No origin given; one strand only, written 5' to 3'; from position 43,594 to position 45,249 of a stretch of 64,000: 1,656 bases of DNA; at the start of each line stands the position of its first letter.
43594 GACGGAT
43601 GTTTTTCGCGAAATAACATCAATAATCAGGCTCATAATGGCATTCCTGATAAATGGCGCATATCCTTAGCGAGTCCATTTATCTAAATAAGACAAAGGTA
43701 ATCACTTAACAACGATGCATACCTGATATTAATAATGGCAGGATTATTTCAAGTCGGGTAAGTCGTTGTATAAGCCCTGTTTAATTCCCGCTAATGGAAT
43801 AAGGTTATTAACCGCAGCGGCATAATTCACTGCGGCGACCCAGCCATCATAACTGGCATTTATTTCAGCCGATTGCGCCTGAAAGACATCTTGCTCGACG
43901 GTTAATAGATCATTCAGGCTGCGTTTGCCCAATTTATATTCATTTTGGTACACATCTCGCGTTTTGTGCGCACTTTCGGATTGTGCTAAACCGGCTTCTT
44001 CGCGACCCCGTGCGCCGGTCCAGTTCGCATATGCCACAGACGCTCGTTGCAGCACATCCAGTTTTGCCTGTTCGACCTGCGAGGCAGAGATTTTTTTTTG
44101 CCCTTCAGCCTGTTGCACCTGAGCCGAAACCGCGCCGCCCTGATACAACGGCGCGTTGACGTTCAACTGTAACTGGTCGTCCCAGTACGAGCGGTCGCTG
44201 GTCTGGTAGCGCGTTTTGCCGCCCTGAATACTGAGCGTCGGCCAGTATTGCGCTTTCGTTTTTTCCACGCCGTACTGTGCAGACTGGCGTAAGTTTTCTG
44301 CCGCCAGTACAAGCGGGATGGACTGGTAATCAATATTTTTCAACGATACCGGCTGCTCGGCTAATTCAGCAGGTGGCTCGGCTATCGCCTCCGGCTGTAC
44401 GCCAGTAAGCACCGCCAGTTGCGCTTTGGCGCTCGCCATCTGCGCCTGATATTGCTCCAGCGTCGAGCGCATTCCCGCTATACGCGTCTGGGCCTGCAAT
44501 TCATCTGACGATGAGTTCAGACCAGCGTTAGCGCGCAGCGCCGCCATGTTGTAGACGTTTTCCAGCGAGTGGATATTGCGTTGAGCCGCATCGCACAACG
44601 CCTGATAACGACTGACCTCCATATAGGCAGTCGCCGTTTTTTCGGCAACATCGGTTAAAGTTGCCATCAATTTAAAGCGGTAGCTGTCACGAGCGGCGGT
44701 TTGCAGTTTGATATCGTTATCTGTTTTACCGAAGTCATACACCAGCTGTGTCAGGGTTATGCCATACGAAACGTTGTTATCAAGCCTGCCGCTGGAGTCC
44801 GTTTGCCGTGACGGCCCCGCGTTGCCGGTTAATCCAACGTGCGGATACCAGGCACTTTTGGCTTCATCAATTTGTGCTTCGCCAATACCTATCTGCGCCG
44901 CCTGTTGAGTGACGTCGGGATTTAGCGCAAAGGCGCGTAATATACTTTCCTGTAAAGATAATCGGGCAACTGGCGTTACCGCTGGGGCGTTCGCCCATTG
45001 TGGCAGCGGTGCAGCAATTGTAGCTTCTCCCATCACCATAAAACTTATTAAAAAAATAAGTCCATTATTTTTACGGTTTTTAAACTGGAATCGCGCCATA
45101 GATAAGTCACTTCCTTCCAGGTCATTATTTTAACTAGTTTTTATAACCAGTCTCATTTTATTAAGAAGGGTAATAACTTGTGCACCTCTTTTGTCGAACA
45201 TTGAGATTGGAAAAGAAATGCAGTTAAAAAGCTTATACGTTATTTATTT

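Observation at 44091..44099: Nine-nucleotide homopolymer inside the TolC-like channel gene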

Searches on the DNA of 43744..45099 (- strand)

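Call 6: search_dna_similar(query=window:43744-45099:-, collection=ecoli_genomes, mode=near, max_rows=20)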
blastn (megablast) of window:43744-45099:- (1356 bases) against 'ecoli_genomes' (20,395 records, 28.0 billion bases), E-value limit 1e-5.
Records with a match: 958; places in all: 958; records where one place covers at least 80% of the query: 958.
Genomes with a match: 958 of 5426; with a place that covers at least 80% of the query: 958. Places per genome that has any: lowest 1, median 1, highest 1. On chromosomes: 958 places; on plasmids: 0.
Best place of each record, by identity: >=99% 1; 95-99% 777; 90-95% 180.
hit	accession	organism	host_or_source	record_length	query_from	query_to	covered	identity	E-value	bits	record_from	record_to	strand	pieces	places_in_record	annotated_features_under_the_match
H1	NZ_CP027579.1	Escherichia coli strain 2013C-4282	Homo sapiens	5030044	1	1356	100%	99.9%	0e+0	2499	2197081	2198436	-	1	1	TolC family outer membrane protein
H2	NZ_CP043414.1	Escherichia coli strain EC42405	bovine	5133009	1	1356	100%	97.8%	0e+0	2338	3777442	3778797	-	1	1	TolC family outer membrane protein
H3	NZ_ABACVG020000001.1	Escherichia coli strain 2020CK-00188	Homo sapiens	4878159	1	1356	100%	97.7%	0e+0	2333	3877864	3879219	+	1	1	TolC family outer membrane protein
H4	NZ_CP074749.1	Escherichia coli strain R32_14_1F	goat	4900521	1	1356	100%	97.7%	0e+0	2333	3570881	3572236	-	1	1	TolC family outer membrane protein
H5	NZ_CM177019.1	Escherichia coli strain RMDEC465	Homo sapiens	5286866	1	1356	100%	96.6%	0e+0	2250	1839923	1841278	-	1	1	TolC family outer membrane protein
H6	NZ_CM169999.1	Escherichia coli strain N96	Tibetan Pig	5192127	1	1356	100%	96.5%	0e+0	2244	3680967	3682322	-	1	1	TolC family outer membrane protein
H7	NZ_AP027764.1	Escherichia coli strain 2017-02-2CC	Homo sapiens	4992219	1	1356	100%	96.3%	0e+0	2228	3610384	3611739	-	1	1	TolC family outer membrane protein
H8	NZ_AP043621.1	Escherichia coli strain AST215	Homo sapiens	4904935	1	1356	100%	95.8%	0e+0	2189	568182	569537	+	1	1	TolC family outer membrane protein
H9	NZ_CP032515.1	Escherichia coli strain 118UI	Homo sapiens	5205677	1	1356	100%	95.7%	0e+0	2183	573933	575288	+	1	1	TolC family outer membrane protein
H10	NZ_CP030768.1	Escherichia coli strain 2017C-4173W12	missing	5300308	1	1356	100%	95.7%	0e+0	2183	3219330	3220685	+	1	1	TolC family outer membrane protein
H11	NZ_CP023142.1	Escherichia coli strain CFSAN061770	missing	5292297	1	1356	100%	95.7%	0e+0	2183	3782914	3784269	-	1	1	TolC family outer membrane protein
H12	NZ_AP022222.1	Escherichia coli strain WP8-S17-ESBL-12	-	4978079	1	1356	100%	95.7%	0e+0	2183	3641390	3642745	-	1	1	TolC family outer membrane protein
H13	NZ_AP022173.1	Escherichia coli strain WP7-S17-ESBL-01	-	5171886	1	1356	100%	95.7%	0e+0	2183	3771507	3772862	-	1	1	TolC family outer membrane protein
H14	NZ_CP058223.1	Escherichia coli strain 550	Homo sapiens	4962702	1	1356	100%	95.7%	0e+0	2183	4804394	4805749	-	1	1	TolC family outer membrane protein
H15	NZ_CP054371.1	Escherichia coli strain SCU-316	Homo sapiens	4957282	1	1356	100%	95.7%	0e+0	2183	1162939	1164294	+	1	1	TolC family outer membrane protein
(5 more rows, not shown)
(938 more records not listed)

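Call 8: get_annotated_region(hit=H1, flank=20000)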
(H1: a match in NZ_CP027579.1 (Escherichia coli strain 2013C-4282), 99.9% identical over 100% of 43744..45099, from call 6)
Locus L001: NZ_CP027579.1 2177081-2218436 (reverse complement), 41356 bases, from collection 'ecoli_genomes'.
description: Escherichia coli strain 2013C-4282 chromosome, complete genome
organism: Escherichia coli strain 2013C-4282 (NCBI taxid 562)
replicon: chromosome; assembly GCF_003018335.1
host: Homo sapiens; source: stool; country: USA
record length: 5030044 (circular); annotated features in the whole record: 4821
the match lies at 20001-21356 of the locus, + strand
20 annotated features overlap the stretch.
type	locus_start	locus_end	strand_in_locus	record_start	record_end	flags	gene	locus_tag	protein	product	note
CDS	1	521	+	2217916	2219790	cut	htpG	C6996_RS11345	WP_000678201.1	molecular chaperone HtpG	-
CDS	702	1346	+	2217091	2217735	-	adk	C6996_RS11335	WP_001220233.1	adenylate kinase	-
CDS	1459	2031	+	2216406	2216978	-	-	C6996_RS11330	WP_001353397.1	hypothetical protein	-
CDS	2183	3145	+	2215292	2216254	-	hemH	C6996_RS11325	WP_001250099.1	ferrochelatase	-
CDS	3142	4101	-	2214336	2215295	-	aes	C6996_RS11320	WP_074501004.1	acetyl esterase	-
CDS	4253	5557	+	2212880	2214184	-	gsk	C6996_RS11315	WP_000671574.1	inosine/guanosine kinase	-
CDS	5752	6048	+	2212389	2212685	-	-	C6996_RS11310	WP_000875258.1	hypothetical protein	-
CDS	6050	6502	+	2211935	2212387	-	-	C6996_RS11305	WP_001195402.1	hypothetical protein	-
CDS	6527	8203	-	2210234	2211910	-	ybaL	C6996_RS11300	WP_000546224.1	YbaL family putative K(+) efflux transporter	-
CDS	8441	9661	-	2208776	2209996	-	fsr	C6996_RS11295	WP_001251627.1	fosmidomycin MFS transporter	-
CDS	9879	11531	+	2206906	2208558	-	ushA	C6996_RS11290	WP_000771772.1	bifunctional UDP-sugar hydrolase/5'-nucleotidase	-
CDS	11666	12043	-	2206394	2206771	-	-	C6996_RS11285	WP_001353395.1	hypothetical protein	-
CDS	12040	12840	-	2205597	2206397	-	-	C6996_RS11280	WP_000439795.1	DUF6896 domain-containing protein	-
CDS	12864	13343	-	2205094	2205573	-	ybaK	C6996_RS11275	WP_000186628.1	Cys-tRNA(Pro)/Cys-tRNA(Cys) deacylase YbaK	-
CDS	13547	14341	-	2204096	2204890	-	ybaP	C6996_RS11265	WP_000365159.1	TraB/GumN family protein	-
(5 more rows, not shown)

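Call 9: search_dna_similar(query=window:43744-45099:-, collection=ecoli_genomes, mode=near, max_rows=60, rows=spread)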
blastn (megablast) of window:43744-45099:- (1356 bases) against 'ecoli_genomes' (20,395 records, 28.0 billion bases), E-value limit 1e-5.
Records with a match: 958; places in all: 958; records where one place covers at least 80% of the query: 958.
Genomes with a match: 958 of 5426; with a place that covers at least 80% of the query: 958. Places per genome that has any: lowest 1, median 1, highest 1. On chromosomes: 958 places; on plasmids: 0.
Best place of each record, by identity: >=99% 1; 95-99% 777; 90-95% 180.
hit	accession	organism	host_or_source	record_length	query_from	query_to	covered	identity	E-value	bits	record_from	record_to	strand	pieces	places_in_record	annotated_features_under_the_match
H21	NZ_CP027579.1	Escherichia coli strain 2013C-4282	Homo sapiens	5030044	1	1356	100%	99.9%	0e+0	2499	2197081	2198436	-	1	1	TolC family outer membrane protein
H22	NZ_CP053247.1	Escherichia coli strain SCU-482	Homo sapiens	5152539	1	1356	100%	95.7%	0e+0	2183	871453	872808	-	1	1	TolC family outer membrane protein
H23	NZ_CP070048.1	Escherichia coli strain FDAARGOS_1290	Homo sapiens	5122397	1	1356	100%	95.7%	0e+0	2183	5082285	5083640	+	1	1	TolC family outer membrane protein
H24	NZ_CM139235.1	Escherichia coli strain GIMC1405:EC_Lstone01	Homo sapiens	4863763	1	1356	100%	95.7%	0e+0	2183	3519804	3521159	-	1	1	TolC family outer membrane protein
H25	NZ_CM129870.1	Escherichia coli strain PCP06238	seawater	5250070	1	1356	100%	95.7%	0e+0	2183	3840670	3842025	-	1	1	TolC family outer membrane protein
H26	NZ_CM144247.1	Escherichia coli strain CB6886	Homo sapiens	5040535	1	1356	100%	95.7%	0e+0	2183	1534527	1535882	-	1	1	TolC family outer membrane protein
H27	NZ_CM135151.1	Escherichia coli strain 51489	Homo sapiens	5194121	1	1356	100%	95.7%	0e+0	2183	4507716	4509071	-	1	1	TolC family outer membrane protein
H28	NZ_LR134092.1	Escherichia coli strain NCTC10444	Calf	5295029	1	1356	100%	95.7%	0e+0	2183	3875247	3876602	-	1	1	TolC family outer membrane protein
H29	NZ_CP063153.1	Escherichia coli strain M7424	Homo sapiens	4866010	1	1356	100%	95.6%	0e+0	2178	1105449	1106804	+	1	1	TolC family outer membrane protein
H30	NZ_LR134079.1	Escherichia coli strain NCTC9112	missing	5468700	1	1356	100%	95.6%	0e+0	2176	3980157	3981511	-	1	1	TolC family outer membrane protein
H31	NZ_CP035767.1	Escherichia coli O145 strain RM12522-C8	Cattle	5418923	1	1356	100%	95.6%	0e+0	2172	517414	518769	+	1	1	TolC family outer membrane protein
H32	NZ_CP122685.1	Escherichia coli strain ETEC4067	Sus scrofa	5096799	1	1356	100%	95.6%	0e+0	2172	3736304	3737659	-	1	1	TolC family outer membrane protein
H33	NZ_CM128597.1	Escherichia coli strain E700025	Homo sapiens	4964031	1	1356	100%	95.6%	0e+0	2172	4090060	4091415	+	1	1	TolC family outer membrane protein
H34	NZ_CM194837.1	Escherichia coli strain MS1685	Gallus gallus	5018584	1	1356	100%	95.6%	0e+0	2172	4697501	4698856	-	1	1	TolC family outer membrane protein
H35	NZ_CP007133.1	Escherichia coli O145:H28 str. RM12761 strain RM12761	ice cream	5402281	1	1356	100%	95.5%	0e+0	2167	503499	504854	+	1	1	TolC family outer membrane protein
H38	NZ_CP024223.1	Escherichia coli O169:H41 strain 2014EL-1345-2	missing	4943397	1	1356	100%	95.4%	0e+0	2161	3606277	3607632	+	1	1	TolC family outer membrane protein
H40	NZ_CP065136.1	Escherichia coli strain EE72d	Bos taurus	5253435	1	1356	100%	95.4%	0e+0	2159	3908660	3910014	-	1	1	TolC family outer membrane protein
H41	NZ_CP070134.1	Escherichia coli strain FDAARGOS_1281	Homo sapiens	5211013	1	1356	100%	95.4%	0e+0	2159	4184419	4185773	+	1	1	TolC family outer membrane protein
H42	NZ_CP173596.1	Escherichia coli strain 98192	Homo sapiens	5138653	1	1356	100%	95.4%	0e+0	2159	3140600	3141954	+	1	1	TolC family outer membrane protein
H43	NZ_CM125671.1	Escherichia coli strain 2020N21-110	Homo sapiens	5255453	1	1356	100%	95.4%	0e+0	2159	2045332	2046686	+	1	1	TolC family outer membrane protein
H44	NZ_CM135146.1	Escherichia coli strain 43905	Homo sapiens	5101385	1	1356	100%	95.4%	0e+0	2159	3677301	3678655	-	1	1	TolC family outer membrane protein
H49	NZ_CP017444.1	Escherichia coli O157:H7 strain 8368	Cattle Hide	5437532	1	1356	100%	95.2%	0e+0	2145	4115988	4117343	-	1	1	TolC family outer membrane protein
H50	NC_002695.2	Escherichia coli O157:H7 str. Sakai strain Sakai substr. ...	Homo sapiens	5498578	1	1356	100%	95.2%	0e+0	2145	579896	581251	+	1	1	outer membrane transport protein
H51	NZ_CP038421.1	Escherichia coli O157:H7 strain 7636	bovine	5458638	1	1356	100%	95.2%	0e+0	2145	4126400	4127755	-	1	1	TolC family outer membrane protein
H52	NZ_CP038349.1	Escherichia coli O157:H7 strain F8952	missing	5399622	1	1356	100%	95.2%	0e+0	2145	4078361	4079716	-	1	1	TolC family outer membrane protein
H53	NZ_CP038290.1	Escherichia coli O157:H7 strain TX 265-1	cattle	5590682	1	1356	100%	95.2%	0e+0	2145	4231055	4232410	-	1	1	TolC family outer membrane protein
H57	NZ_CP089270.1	Escherichia coli O157:H7 strain M1300706002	Homo sapiens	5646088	1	1356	100%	95.2%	0e+0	2145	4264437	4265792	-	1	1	TolC family outer membrane protein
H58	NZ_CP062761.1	Escherichia coli O157:H7 strain Z887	Bovine Faeces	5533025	1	1356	100%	95.2%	0e+0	2145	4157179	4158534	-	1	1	TolC family outer membrane protein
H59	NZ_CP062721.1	Escherichia coli O157:H7 strain Z1815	Bovine Faeces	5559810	1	1356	100%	95.2%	0e+0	2145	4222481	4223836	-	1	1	TolC family outer membrane protein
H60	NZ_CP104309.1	Escherichia coli O157:H7 strain 380-94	Homo sapiens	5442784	1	1356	100%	95.2%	0e+0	2145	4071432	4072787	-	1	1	TolC family outer membrane protein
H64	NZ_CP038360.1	Escherichia coli O157:H7 strain F7386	missing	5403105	1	1356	100%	95.1%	0e+0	2139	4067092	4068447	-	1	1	TolC family outer membrane protein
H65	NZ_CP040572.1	Escherichia coli O157:H7 strain ECP17-46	Homo sapiens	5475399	1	1356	100%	95.1%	0e+0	2139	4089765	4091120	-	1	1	TolC family outer membrane protein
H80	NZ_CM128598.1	Escherichia coli strain E600003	Homo sapiens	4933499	1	1356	100%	92.8%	0e+0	1962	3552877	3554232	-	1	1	TolC family outer membrane protein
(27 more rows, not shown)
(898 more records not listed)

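Call 10: get_annotated_region(hit=H30, flank=300)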
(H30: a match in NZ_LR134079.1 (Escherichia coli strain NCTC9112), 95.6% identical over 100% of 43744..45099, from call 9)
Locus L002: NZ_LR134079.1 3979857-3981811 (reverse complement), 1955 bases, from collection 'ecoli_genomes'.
description: Escherichia coli strain NCTC9112 chromosome 1, complete sequence
organism: Escherichia coli strain NCTC9112 (NCBI taxid 562)
replicon: chromosome; assembly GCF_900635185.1
host: missing; source: not available: to be reported later; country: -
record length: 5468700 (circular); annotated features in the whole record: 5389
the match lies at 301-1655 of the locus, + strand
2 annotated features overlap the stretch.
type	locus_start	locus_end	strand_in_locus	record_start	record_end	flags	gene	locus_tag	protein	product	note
CDS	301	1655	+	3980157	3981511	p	-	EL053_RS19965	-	TolC family outer membrane protein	frameshifted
CDS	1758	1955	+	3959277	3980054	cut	siiEA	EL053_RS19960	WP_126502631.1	BapA-related adhesin SiiEA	-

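Call 11: get_annotated_region(hit=H40, flank=300)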
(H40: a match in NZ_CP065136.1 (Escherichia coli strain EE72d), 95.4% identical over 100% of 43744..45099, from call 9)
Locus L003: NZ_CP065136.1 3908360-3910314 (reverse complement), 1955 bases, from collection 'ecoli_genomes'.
description: Escherichia coli strain EE72d chromosome, complete genome
organism: Escherichia coli strain EE72d (NCBI taxid 562)
replicon: chromosome; assembly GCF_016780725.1
host: Bos taurus; source: feces; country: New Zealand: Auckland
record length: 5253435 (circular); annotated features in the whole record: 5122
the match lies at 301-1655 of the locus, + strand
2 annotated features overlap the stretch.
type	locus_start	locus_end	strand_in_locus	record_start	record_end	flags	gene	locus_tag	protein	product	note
CDS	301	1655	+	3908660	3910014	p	-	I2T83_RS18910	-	TolC family outer membrane protein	frameshifted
CDS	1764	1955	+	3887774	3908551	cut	siiEA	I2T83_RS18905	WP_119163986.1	BapA-related adhesin SiiEA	-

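Call 12: get_annotated_region(hit=H41, flank=300)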
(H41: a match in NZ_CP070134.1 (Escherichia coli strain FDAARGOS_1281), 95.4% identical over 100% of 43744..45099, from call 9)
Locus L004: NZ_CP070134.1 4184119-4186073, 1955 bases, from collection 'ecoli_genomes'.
description: Escherichia coli strain FDAARGOS_1281 chromosome, complete genome
organism: Escherichia coli strain FDAARGOS_1281 (NCBI taxid 562)
replicon: chromosome; assembly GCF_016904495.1
host: Homo sapiens; source: missing; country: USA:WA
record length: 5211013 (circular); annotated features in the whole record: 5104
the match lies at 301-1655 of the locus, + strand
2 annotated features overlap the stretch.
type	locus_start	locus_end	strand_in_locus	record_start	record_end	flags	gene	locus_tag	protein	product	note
CDS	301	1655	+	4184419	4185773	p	-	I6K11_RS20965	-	TolC family outer membrane protein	frameshifted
CDS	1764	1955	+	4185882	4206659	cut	siiEA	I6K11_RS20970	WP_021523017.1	BapA-related adhesin SiiEA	-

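Call 13: get_annotated_region(hit=H42, flank=300)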
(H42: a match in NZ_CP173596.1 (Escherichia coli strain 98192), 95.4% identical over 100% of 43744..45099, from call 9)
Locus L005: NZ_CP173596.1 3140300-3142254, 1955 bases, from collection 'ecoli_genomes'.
description: Escherichia coli strain 98192 chromosome, complete genome
organism: Escherichia coli strain 98192 (NCBI taxid 562)
replicon: chromosome; assembly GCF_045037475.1
host: Homo sapiens; source: blood; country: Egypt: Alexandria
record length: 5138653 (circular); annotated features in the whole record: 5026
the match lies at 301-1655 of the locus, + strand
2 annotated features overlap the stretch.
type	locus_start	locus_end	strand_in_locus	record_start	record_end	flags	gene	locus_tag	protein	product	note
CDS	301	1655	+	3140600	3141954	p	-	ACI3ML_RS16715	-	TolC family outer membrane protein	frameshifted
CDS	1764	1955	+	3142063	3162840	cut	siiEA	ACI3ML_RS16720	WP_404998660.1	BapA-related adhesin SiiEA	-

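Call 14: get_annotated_region(hit=H43, flank=300)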
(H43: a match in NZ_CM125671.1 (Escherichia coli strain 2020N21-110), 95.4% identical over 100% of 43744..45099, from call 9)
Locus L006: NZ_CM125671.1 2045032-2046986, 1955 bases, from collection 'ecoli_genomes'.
description: Escherichia coli strain 2020N21-110 chromosome, whole genome shotgun sequence
organism: Escherichia coli strain 2020N21-110 (NCBI taxid 562)
replicon: chromosome; assembly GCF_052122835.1
host: Homo sapiens; source: urine; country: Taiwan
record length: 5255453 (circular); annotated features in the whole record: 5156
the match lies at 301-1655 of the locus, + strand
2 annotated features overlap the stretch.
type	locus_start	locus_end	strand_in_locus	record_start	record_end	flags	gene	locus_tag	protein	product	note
CDS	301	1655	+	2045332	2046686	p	-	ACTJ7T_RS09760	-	TolC family outer membrane protein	frameshifted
CDS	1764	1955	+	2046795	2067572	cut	siiEA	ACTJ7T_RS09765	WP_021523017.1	BapA-related adhesin SiiEA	-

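Call 15: get_annotated_region(hit=H44, flank=300)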
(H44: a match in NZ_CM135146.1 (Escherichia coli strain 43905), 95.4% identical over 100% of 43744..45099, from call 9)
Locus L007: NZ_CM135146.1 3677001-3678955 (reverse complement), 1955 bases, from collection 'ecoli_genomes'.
description: Escherichia coli strain 43905 chromosome, whole genome shotgun sequence
organism: Escherichia coli strain 43905 (NCBI taxid 562)
replicon: chromosome; assembly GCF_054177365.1
host: Homo sapiens; source: urine; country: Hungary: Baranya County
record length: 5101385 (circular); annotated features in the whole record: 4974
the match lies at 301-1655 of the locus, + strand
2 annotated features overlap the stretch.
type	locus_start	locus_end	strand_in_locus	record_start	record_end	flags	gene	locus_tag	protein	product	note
CDS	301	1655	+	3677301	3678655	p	-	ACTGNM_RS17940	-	TolC family outer membrane protein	frameshifted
CDS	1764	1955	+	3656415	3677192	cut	siiEA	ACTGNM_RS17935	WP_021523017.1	BapA-related adhesin SiiEA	-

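Call 18: search_dna_similar(query=window:44050-44106:-, collection=ecoli_genomes, mode=near, max_rows=30)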
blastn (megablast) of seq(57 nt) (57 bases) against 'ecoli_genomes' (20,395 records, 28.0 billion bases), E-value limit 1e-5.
Records with a match: 944; places in all: 944; records where one place covers at least 80% of the query: 944.
Genomes with a match: 944 of 5426; with a place that covers at least 80% of the query: 944. Places per genome that has any: lowest 1, median 1, highest 1. On chromosomes: 944 places; on plasmids: 0.
Best place of each record, by identity: >=99% 1; 95-99% 943.
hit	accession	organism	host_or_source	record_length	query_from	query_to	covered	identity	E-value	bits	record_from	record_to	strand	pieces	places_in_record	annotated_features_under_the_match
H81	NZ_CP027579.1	Escherichia coli strain 2013C-4282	Homo sapiens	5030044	1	57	100%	100.0%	7e-21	106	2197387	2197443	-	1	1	TolC family outer membrane protein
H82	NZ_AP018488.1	Escherichia coli O157:H7 strain PV15-279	Homo sapiens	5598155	1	57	100%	98.2%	3e-19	100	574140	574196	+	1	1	TolC family outer membrane protein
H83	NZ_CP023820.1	Escherichia coli strain 7/2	Homo sapiens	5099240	1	57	100%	98.2%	3e-19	100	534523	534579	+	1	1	TolC family outer membrane protein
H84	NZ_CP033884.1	Escherichia coli strain 50579417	Homo sapiens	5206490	1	57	100%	98.2%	3e-19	100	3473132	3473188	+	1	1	TolC family outer membrane protein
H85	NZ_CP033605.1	Escherichia coli O157:H7 strain TR01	Cattle carcass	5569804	1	57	100%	98.2%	3e-19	100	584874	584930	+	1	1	TolC family outer membrane protein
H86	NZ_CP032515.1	Escherichia coli strain 118UI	Homo sapiens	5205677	1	57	100%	98.2%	3e-19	100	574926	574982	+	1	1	TolC family outer membrane protein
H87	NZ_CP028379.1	Escherichia coli O145 str. RM9872 strain RM9872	Bos taurus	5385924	1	57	100%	98.2%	3e-19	100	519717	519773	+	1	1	TolC family outer membrane protein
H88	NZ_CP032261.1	Escherichia coli strain AR_0067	missing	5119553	1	57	100%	98.2%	3e-19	100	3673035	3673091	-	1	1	TolC family outer membrane protein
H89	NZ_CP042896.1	Escherichia coli strain CFSAN061771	missing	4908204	1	57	100%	98.2%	3e-19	100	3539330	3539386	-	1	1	TolC family outer membrane protein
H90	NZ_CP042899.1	Escherichia coli strain CFSAN061763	missing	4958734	1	57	100%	98.2%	3e-19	100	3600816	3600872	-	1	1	TolC family outer membrane protein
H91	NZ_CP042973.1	Escherichia coli strain CFSAN061768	missing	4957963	1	57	100%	98.2%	3e-19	100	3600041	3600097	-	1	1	TolC family outer membrane protein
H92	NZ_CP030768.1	Escherichia coli strain 2017C-4173W12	missing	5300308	1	57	100%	98.2%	3e-19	100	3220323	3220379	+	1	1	TolC family outer membrane protein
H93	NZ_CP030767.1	Escherichia coli strain 2017C-4109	missing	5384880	1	57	100%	98.2%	3e-19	100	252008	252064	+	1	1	TolC family outer membrane protein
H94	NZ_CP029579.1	Escherichia coli strain DA33137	Homo sapiens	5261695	1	57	100%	98.2%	3e-19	100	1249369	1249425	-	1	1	TolC family outer membrane protein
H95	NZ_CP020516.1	Escherichia coli strain 222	Homo sapiens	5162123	1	57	100%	98.2%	3e-19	100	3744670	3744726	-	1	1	TolC family outer membrane protein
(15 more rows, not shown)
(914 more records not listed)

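Call 24: get_annotated_region(hit=H2, flank=300)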
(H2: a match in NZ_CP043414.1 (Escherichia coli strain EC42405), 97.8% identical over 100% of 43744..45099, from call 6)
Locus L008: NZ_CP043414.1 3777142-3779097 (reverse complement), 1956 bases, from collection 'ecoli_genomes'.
description: Escherichia coli strain EC42405 chromosome, complete genome
organism: Escherichia coli strain EC42405 (NCBI taxid 562)
replicon: chromosome; assembly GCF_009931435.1
host: bovine; source: missing; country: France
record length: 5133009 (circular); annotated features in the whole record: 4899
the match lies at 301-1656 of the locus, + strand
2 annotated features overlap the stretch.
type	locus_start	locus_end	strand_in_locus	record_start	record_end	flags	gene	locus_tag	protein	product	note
CDS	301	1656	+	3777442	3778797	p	-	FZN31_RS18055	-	TolC family outer membrane protein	internal stop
CDS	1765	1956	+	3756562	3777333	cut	siiEA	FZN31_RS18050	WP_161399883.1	BapA-related adhesin SiiEA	-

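Call 25: get_annotated_region(hit=H5, flank=300)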
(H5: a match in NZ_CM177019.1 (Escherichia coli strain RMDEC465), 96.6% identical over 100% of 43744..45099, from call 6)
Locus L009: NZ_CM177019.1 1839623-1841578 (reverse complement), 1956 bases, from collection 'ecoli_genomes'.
description: Escherichia coli strain RMDEC465 chromosome, whole genome shotgun sequence
organism: Escherichia coli strain RMDEC465 (NCBI taxid 562)
replicon: chromosome; assembly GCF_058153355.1
host: Homo sapiens; source: stool; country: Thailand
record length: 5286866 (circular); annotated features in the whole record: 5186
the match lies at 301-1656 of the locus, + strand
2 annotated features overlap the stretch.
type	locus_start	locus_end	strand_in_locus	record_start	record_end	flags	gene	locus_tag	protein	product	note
CDS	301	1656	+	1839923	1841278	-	-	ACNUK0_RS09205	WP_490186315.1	TolC family outer membrane protein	-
CDS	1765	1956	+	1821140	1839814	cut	siiEA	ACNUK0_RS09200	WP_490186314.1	BapA-related adhesin SiiEA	-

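Call 26: get_annotated_region(hit=H7, flank=300)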
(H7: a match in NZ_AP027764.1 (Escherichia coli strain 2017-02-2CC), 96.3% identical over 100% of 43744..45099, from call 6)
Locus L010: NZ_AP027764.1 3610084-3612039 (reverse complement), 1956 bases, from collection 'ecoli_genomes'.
description: Escherichia coli strain 2017-02-2CC chromosome, complete genome
organism: Escherichia coli strain 2017-02-2CC (NCBI taxid 562)
replicon: chromosome; assembly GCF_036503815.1
host: Homo sapiens; source: feces; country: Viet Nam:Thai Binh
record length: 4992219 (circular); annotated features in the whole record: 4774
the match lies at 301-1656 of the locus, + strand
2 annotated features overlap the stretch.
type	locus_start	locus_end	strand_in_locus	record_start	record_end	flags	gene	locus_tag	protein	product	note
CDS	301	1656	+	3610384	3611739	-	-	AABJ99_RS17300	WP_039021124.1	TolC family outer membrane protein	-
CDS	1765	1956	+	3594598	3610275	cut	siiEA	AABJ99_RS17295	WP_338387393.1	BapA-related adhesin SiiEA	-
